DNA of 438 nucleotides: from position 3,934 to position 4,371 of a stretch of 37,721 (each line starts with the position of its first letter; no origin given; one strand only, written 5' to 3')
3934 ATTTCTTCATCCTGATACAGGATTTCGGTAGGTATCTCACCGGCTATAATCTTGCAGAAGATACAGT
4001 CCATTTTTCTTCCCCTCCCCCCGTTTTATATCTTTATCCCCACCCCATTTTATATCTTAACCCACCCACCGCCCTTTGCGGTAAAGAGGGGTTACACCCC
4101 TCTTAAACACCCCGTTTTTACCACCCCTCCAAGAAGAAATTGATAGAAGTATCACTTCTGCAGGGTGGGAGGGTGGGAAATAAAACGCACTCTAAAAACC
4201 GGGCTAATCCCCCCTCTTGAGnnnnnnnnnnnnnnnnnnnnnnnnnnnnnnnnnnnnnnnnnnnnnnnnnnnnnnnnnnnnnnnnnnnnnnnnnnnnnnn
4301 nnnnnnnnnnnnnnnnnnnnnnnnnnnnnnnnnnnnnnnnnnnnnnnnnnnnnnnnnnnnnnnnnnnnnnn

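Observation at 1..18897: Dispersed ~80-nt intergenic element family carrying a canonical G-quadruplex motif, always G-rich on the same strand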

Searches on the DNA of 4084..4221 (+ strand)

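Call 54: search_dna_similar(query=window:4084-4221:+, collection=plasmids, mode=distant, max_evalue=0.01, max_rows=10)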
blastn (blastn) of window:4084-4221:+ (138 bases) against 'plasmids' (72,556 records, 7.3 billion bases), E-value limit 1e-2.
No match.

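Call 55: search_dna_similar(query=window:4084-4221:+, collection=phages, mode=distant, max_evalue=0.01, max_rows=10)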
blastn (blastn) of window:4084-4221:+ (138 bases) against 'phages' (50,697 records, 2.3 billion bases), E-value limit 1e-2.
No match.
